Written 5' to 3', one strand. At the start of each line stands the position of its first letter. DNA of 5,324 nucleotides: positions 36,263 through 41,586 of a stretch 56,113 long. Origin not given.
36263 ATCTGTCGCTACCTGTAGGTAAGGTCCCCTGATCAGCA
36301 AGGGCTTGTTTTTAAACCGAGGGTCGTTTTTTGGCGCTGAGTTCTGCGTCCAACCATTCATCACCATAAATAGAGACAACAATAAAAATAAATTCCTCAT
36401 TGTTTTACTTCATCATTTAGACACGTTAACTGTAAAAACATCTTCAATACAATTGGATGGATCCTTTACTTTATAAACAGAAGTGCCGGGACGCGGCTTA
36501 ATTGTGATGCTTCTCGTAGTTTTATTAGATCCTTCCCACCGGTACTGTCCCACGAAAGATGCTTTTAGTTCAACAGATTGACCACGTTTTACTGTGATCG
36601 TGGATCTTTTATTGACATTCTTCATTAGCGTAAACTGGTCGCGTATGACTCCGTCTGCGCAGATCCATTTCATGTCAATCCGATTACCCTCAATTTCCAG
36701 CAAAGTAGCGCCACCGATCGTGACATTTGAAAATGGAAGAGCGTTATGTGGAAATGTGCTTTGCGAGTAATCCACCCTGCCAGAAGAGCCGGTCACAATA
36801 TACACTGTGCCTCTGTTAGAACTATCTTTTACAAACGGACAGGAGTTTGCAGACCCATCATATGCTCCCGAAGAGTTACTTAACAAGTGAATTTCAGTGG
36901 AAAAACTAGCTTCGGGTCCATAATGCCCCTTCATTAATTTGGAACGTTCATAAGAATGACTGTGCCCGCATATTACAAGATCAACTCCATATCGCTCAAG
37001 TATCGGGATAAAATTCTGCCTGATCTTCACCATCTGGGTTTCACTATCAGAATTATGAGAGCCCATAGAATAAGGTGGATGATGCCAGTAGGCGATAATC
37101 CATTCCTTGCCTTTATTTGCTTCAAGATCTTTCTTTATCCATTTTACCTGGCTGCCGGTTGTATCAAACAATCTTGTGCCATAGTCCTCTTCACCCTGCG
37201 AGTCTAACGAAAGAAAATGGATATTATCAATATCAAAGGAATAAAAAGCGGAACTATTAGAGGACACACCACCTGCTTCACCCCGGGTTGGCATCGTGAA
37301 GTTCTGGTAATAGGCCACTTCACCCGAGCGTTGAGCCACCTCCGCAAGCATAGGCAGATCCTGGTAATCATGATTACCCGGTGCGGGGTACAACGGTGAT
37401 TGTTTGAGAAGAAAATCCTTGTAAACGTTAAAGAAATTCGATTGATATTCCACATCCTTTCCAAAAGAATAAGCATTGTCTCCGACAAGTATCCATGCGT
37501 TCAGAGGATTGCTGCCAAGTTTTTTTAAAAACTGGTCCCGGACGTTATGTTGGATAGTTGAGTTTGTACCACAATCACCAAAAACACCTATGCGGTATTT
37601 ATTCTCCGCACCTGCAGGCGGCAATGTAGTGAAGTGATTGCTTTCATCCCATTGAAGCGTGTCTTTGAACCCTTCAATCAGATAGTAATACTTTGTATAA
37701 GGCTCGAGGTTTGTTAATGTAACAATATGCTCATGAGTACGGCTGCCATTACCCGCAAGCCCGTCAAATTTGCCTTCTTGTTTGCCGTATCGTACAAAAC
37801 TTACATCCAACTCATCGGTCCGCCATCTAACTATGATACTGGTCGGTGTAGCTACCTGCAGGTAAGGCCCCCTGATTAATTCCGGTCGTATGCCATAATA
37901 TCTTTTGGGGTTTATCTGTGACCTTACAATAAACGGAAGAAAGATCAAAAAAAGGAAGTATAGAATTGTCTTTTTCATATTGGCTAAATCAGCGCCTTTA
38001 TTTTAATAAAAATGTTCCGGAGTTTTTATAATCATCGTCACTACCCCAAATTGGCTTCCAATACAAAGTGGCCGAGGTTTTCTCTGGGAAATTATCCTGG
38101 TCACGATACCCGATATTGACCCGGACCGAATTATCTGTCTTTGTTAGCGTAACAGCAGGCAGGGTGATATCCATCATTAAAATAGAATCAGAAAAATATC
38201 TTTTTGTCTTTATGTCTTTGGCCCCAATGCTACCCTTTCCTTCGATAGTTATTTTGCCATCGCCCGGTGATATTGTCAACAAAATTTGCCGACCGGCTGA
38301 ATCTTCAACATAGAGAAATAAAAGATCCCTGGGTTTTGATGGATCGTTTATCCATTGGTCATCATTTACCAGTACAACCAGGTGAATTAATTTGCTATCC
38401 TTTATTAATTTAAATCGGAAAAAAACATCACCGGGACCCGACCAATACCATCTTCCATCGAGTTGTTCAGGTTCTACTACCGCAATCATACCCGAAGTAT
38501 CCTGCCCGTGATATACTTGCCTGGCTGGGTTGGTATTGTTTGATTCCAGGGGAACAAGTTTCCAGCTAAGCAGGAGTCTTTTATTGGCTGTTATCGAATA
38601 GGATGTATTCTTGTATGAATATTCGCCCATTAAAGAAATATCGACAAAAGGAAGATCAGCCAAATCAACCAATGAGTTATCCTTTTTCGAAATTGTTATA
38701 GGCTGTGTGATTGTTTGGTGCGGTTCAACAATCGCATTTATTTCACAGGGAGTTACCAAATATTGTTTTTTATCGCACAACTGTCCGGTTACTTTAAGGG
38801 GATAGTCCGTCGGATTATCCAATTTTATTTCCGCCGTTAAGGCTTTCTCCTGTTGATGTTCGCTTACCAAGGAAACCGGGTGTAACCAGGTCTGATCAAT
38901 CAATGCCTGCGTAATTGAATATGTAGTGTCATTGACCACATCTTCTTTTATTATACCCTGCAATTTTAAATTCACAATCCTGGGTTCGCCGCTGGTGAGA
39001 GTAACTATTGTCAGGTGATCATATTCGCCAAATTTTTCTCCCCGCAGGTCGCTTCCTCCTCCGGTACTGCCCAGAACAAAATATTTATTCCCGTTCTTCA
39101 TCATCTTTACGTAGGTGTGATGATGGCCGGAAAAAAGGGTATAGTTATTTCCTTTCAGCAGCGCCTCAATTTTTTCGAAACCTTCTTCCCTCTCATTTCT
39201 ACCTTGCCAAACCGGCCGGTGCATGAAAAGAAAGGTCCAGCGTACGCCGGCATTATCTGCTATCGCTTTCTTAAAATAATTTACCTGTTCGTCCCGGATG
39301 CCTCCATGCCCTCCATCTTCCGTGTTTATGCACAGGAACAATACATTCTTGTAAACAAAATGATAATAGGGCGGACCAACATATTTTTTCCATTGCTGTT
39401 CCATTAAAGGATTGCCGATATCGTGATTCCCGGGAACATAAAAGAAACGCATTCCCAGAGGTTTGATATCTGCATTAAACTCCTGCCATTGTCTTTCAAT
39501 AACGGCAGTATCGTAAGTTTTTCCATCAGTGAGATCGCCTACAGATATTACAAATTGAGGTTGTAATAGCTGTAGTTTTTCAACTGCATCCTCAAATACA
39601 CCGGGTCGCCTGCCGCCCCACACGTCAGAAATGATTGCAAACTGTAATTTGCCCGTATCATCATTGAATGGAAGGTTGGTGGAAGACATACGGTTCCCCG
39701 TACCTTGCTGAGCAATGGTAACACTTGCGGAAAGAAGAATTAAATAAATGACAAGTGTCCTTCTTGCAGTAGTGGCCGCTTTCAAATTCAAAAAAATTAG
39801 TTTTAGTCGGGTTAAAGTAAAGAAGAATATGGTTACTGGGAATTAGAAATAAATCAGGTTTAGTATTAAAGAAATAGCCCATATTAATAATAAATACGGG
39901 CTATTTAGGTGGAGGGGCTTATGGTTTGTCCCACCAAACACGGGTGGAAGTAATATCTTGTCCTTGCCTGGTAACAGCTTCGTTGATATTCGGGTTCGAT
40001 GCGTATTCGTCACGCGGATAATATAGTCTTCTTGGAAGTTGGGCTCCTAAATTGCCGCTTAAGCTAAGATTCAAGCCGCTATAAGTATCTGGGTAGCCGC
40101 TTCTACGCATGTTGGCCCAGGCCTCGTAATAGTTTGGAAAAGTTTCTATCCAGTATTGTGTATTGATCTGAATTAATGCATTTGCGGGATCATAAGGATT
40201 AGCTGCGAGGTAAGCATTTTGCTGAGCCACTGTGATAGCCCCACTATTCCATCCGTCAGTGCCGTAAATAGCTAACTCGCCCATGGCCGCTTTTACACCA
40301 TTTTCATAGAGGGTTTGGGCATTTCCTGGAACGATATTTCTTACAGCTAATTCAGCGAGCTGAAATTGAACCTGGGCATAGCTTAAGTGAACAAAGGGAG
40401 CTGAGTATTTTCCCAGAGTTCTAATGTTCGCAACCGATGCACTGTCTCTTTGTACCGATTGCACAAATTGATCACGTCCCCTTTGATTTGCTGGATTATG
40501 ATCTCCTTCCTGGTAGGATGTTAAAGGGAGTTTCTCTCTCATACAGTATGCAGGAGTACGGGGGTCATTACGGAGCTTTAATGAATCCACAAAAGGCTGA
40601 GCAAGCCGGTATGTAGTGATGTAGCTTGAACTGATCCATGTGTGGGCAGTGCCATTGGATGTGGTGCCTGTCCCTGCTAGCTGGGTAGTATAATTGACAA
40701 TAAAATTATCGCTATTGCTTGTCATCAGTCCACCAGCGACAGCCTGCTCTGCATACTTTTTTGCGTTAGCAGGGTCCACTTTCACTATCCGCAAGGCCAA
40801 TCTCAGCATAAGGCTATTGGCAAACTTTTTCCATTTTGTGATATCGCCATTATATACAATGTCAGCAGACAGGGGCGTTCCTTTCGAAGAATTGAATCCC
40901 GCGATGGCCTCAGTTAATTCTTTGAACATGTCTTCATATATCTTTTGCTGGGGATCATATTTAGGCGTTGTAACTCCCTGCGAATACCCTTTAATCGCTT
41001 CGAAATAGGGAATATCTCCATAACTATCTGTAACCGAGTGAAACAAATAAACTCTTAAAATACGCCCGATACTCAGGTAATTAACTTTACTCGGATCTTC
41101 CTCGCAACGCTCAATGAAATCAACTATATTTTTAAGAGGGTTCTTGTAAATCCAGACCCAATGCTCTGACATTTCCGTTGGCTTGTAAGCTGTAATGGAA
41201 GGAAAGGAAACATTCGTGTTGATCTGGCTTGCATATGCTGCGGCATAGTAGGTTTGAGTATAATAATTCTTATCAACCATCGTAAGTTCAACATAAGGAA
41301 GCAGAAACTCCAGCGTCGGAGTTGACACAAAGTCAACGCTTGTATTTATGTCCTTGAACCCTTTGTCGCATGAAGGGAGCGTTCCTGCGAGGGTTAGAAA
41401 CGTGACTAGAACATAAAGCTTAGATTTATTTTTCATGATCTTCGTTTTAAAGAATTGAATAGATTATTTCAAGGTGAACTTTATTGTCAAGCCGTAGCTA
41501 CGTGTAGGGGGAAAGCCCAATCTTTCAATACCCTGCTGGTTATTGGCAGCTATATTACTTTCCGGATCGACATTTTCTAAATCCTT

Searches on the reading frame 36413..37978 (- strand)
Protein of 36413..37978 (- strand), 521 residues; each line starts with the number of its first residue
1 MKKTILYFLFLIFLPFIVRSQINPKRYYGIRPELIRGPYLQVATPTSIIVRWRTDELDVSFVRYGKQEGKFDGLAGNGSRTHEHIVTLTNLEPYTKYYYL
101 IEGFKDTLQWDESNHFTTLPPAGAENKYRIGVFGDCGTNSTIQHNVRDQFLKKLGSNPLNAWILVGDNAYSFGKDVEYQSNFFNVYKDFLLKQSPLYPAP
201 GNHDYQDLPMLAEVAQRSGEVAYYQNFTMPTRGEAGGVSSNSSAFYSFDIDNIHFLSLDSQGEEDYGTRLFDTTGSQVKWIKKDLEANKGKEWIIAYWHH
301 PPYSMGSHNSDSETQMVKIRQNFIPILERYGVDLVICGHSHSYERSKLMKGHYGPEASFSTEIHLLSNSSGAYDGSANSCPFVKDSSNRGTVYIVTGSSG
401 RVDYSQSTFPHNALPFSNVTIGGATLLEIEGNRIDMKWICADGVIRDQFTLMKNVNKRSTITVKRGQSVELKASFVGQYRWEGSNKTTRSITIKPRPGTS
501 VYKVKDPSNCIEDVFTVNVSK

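Call 73: search_protein_families(library=pfam, proteins=[window:36413-37978:-], max_evalue=0.00001)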
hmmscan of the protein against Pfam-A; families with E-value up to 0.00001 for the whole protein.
window:36413-37978:- (521 aa): 2 families
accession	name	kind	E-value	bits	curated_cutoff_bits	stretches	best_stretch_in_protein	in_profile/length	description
PF00149.33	Metallophos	-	1e-18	68.9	21.5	1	129-343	2-191/191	Calcineurin-like phosphoesterase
PF16656.11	Pur_ac_phosph_N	-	3.7e-10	40.7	30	1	39-118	5-93/93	Purple acid Phosphatase, N-terminal domain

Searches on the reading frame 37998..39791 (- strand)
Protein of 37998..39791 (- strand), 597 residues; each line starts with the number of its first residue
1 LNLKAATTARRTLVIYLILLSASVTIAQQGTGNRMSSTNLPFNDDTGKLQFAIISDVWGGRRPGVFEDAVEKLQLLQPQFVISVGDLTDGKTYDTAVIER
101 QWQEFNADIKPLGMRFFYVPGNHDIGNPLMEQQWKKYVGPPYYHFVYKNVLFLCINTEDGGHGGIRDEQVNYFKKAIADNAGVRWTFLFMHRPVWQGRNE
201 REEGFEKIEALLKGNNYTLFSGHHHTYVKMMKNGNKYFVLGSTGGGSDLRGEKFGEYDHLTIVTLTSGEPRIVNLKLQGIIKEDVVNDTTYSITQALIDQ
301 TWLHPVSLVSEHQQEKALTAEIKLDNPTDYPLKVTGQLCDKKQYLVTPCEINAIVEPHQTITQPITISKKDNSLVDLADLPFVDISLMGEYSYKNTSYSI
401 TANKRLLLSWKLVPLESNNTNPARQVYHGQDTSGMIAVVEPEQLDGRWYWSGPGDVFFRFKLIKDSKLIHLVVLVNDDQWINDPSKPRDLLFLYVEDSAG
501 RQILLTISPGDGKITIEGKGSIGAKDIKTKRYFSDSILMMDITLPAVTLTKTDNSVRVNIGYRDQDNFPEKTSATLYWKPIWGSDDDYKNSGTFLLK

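Call 73: search_protein_families(library=pfam, proteins=[window:37998-39791:-], max_evalue=0.00001)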
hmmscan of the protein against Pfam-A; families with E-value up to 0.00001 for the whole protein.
window:37998-39791:- (597 aa): 1 family
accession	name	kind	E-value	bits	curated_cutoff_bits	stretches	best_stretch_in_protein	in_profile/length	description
PF00149.33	Metallophos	-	6.2e-15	56.6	21.5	1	50-227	2-191/191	Calcineurin-like phosphoesterase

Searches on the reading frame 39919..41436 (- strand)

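Call 73: search_protein_families(library=pfam, proteins=[window:39919-41436:-], max_evalue=0.00001)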
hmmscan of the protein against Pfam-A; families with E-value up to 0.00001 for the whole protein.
window:39919-41436:- (505 aa): 2 families
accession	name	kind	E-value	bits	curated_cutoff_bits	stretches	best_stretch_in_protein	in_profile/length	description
PF12771.13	SusD-like_2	-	3.7e-83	280.1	27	1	39-474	6-415/415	Starch-binding associating with outer membrane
PF12741.13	SusD-like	-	1.1e-66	226.3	27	1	80-503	68-495/495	Susd and RagB outer membrane lipoprotein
